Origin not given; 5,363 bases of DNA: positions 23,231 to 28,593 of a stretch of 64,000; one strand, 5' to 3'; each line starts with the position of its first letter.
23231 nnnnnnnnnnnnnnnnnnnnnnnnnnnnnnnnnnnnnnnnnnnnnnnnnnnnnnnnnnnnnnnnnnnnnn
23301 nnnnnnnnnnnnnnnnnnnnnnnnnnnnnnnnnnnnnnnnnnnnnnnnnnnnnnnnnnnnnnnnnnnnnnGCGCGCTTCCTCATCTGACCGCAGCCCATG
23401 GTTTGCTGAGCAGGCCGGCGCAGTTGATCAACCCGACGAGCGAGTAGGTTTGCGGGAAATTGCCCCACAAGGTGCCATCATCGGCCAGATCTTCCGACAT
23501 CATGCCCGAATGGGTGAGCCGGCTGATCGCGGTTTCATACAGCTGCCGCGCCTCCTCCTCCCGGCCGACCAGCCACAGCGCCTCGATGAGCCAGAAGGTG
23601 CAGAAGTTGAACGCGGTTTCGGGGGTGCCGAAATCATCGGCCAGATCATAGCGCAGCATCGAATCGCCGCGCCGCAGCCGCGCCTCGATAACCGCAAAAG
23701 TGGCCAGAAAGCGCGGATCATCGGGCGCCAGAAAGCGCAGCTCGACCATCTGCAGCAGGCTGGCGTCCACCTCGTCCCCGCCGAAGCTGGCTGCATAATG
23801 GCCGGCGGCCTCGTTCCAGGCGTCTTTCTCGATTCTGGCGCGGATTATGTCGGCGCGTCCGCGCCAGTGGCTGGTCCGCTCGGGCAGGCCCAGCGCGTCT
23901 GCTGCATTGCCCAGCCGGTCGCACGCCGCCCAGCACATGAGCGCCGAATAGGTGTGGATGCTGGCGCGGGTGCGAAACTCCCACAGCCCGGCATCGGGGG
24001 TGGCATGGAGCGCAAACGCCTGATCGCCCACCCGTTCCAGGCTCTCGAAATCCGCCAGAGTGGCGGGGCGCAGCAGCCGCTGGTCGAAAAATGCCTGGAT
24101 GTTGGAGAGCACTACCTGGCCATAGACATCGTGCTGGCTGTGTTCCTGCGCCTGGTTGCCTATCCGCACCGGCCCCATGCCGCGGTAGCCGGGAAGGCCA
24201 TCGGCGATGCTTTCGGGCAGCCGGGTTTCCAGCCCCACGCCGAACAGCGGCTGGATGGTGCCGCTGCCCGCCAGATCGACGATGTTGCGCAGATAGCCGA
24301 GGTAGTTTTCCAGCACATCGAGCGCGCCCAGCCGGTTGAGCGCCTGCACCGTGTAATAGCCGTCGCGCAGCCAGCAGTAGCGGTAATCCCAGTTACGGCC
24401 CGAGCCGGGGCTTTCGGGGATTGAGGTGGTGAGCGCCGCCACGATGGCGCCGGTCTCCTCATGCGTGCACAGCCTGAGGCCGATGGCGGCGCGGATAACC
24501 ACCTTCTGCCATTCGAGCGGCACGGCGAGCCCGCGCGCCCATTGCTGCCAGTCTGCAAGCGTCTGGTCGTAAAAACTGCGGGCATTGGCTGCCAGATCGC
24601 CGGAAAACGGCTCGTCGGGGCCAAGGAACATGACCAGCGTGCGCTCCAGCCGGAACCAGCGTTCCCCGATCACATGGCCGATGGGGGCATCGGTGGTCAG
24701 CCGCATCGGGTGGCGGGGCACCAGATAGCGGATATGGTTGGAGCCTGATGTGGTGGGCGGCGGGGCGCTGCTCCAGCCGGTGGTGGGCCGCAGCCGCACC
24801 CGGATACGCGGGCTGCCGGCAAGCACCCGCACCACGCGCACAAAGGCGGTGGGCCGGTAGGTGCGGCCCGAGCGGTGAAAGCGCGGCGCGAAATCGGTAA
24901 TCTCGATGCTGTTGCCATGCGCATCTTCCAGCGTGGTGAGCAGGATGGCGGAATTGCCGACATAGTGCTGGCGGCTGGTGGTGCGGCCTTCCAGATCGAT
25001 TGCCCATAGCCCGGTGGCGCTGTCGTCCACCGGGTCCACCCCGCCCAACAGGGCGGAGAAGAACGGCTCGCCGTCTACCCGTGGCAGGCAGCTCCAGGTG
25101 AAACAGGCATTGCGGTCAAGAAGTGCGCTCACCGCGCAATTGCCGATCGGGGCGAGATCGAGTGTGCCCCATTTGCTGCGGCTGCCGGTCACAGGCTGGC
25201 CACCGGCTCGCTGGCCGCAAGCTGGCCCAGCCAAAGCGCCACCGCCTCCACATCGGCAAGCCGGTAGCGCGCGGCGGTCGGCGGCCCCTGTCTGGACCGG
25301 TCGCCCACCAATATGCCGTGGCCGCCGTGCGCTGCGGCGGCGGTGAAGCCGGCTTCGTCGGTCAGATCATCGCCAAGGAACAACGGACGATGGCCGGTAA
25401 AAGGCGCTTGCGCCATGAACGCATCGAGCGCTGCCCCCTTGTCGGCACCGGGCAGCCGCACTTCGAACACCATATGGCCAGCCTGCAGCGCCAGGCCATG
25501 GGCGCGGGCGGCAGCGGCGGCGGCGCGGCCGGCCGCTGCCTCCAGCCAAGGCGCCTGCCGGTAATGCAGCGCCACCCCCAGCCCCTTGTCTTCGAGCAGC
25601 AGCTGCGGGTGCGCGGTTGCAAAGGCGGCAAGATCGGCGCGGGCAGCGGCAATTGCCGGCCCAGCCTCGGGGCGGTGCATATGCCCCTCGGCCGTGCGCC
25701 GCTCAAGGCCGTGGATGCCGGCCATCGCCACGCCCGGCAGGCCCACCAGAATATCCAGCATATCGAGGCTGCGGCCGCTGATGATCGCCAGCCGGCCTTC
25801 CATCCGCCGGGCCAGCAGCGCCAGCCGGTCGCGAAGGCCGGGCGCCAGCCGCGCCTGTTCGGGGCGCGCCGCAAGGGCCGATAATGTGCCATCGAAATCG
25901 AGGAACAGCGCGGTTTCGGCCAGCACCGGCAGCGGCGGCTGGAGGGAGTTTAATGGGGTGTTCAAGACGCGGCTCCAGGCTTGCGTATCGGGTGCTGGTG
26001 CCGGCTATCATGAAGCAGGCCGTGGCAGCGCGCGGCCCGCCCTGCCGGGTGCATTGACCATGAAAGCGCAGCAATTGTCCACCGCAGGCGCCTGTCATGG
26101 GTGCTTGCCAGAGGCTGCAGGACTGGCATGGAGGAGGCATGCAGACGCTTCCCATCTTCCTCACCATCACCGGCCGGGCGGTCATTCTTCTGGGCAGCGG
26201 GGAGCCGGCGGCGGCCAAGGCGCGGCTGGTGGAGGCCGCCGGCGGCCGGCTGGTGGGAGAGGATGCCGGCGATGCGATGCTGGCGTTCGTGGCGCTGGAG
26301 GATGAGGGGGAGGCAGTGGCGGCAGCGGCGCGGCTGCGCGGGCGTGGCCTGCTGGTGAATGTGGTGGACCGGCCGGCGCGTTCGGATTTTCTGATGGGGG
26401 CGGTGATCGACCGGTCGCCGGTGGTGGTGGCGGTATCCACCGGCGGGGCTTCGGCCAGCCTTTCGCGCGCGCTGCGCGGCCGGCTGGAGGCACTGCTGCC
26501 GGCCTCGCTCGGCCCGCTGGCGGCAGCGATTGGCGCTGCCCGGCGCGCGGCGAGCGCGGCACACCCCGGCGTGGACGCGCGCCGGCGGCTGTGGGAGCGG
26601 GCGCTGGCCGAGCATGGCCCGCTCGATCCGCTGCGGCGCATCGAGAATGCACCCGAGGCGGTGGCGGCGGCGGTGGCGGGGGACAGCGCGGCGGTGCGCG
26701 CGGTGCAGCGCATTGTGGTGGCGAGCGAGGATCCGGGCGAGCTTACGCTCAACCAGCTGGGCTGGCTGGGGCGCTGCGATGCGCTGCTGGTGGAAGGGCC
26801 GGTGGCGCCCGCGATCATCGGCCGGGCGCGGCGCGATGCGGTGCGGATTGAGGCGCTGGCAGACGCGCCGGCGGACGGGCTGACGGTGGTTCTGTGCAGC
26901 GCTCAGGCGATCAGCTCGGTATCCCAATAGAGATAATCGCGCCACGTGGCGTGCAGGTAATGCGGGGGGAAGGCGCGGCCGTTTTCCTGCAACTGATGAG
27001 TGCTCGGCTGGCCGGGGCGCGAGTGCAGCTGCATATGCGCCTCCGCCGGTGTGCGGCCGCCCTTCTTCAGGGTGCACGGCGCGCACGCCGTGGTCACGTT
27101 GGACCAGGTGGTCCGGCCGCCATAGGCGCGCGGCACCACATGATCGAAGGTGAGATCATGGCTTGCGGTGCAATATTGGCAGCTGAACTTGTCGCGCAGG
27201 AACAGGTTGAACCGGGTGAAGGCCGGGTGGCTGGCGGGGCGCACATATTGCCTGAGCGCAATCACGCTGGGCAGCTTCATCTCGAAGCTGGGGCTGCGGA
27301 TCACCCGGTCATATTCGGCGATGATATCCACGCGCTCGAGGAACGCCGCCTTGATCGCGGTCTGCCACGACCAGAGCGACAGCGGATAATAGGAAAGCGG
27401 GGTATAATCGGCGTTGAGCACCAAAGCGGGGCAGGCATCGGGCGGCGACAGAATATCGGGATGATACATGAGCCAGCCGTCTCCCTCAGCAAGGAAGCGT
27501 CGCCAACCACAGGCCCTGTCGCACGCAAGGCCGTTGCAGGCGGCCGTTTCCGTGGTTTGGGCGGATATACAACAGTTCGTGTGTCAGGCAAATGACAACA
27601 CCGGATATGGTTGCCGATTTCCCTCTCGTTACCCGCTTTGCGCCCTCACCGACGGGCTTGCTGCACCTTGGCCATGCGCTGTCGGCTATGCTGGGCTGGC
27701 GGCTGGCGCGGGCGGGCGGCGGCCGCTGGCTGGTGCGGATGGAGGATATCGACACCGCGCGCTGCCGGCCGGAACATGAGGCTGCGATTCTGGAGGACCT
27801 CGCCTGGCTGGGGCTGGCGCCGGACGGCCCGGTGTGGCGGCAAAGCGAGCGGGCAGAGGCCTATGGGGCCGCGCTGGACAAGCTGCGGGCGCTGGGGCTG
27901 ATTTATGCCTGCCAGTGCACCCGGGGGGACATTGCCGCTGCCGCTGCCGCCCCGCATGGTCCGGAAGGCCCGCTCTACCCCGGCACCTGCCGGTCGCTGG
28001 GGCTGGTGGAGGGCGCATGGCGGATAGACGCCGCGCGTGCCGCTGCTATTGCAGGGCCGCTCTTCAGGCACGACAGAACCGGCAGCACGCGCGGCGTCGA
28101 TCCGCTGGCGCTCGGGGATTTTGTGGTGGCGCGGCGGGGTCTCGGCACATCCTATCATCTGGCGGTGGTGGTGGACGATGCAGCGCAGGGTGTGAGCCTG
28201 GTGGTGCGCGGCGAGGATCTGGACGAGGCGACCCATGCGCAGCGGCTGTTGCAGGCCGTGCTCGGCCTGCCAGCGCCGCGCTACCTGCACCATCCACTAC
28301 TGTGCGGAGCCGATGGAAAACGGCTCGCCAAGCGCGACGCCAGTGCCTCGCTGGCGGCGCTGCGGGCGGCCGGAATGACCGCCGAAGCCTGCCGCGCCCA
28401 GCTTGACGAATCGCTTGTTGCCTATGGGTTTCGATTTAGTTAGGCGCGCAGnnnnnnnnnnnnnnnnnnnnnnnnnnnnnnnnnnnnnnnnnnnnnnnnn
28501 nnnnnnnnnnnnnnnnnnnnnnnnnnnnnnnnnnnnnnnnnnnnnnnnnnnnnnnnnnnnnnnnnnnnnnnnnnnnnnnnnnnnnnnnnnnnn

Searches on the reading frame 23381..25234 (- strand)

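Call 62: search_protein_families(library=pfam, proteins=[window:23381-25234:-], max_evalue=0.001)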
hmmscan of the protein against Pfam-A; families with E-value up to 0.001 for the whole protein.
window:23381-25234:- (617 aa): 3 families
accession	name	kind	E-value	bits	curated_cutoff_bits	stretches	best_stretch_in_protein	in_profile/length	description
PF00723.27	Glyco_hydro_15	-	1.3e-40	140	22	1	245-606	6-426/427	Glycosyl hydrolases family 15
PF19291.4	TREH_N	-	2.7e-07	30.5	23.1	1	30-180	21-154/211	Trehalase-like, N-terminal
PF22422.2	MGH1-like_GH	-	3.7e-05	23.9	27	1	433-483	178-228/356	Mannosylglycerate hydrolase MGH1-like glycoside hydrolase domain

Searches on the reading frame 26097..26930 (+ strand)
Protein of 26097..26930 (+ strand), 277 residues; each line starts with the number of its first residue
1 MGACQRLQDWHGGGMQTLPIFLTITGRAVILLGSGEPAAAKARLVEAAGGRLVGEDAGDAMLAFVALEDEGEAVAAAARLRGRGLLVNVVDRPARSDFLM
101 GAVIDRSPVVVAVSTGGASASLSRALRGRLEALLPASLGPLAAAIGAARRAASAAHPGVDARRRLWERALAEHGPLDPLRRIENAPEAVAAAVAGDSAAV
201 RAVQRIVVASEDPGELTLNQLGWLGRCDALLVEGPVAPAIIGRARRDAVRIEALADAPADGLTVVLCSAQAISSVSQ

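Call 62: search_protein_families(library=pfam, proteins=[window:26097-26930:+], max_evalue=0.001)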
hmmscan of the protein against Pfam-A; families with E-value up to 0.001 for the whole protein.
window:26097-26930:+ (277 aa): 2 families
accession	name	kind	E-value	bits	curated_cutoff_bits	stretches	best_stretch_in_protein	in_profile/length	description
PF13241.12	NAD_binding_7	-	1.7e-08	35.4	22.1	1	54-102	56-104/104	Putative NAD(P)-binding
PF10414.14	CysG_dimeriser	-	1e-05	25.6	23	1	137-173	1-37/58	Sirohaem synthase dimerisation region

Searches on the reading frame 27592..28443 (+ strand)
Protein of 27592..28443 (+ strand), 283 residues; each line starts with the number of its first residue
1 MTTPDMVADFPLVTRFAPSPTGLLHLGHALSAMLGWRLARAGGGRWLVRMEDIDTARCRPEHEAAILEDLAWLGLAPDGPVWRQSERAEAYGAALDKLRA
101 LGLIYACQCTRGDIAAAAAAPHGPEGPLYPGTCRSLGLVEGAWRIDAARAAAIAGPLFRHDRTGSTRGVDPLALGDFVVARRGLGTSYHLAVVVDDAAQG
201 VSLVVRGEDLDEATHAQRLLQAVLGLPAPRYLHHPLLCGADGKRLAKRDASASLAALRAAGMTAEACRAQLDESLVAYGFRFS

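Call 62: search_protein_families(library=pfam, proteins=[window:27592-28443:+], max_evalue=0.001)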
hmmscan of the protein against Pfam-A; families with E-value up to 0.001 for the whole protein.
window:27592-28443:+ (283 aa): 1 family
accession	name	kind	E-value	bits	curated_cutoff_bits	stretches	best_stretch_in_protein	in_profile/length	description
PF00749.27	tRNA-synt_1c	-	3.5e-41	141.6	23.4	1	12-265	2-266/314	tRNA synthetases class I (E and Q), catalytic domain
